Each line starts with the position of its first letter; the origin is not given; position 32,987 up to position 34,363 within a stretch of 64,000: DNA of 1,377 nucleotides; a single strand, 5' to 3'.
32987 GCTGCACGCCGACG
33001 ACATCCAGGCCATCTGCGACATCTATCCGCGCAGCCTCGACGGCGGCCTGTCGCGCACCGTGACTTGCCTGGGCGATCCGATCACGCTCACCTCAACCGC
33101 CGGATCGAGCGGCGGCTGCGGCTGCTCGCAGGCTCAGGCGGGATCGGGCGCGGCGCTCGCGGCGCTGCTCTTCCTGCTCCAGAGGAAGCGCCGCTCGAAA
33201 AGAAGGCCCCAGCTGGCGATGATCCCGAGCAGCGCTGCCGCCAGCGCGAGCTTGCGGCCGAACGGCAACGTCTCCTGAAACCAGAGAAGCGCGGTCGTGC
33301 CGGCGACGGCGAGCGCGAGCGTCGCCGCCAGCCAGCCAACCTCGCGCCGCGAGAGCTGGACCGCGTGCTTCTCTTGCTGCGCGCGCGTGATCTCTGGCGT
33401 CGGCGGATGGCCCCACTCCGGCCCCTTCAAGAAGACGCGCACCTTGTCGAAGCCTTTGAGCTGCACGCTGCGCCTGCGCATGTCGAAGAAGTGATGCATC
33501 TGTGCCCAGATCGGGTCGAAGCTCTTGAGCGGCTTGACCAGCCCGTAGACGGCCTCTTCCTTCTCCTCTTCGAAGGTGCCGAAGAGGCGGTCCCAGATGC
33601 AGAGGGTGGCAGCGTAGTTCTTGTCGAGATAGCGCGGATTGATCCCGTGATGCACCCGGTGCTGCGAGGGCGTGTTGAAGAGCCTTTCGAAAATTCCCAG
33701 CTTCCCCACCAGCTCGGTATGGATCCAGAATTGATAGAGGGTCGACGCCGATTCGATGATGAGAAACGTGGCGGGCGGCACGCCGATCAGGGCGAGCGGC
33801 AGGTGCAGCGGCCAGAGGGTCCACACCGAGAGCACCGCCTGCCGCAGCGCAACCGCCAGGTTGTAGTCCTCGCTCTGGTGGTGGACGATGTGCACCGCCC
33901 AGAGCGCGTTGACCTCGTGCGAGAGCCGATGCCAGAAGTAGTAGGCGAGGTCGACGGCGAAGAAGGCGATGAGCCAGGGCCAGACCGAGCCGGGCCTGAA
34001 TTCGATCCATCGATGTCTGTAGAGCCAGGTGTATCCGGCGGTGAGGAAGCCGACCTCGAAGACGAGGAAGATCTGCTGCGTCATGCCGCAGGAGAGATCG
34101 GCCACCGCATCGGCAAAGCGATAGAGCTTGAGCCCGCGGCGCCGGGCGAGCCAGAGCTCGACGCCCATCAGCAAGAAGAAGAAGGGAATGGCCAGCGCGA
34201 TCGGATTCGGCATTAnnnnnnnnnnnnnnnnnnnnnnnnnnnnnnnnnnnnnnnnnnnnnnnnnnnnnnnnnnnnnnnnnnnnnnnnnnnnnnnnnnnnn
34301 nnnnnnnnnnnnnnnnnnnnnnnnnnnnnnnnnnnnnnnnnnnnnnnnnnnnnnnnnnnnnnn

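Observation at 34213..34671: Lipoprotein made only of an Hsp70 substrate-binding beta-domain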

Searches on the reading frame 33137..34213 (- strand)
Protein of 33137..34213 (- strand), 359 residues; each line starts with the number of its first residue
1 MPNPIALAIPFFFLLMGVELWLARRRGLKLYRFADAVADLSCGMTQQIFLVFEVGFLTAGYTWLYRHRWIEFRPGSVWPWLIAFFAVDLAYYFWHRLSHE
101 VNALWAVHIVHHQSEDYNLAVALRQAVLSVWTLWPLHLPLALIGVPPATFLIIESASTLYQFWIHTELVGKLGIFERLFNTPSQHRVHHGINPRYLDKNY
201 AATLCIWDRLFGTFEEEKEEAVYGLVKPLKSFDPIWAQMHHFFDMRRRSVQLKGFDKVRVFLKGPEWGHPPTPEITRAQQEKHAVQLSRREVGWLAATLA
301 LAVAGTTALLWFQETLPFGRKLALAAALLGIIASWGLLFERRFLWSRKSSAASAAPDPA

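Call 30: search_protein_families(library=ncbifam, proteins=[window:33137-34213:-], max_evalue=0.00001)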
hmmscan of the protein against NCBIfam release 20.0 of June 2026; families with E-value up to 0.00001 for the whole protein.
window:33137-34213:- (359 aa): 1 family
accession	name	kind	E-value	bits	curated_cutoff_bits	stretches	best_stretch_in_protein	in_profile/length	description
NF052566.1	OrLpdHdlsOlsERhiz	equivalog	4.6e-17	62.3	475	1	83-219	122-259/293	ornithine lipid hydroxylase OlsE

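Call 31: search_protein_families(library=pfam, proteins=[window:33137-34213:-], max_evalue=0.001)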
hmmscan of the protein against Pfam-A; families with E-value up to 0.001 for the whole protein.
window:33137-34213:- (359 aa): 1 family
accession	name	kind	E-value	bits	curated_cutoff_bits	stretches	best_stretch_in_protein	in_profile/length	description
PF04116.19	FA_hydroxylase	-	1.4e-28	100.3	31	1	80-213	1-132/132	Fatty acid hydroxylase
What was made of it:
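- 33134..34213 (-): FA_hydroxylase-family membrane protein with a TAATG junction. It is a neighbour only in the close clade. Pfam PF04116 (call 31).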
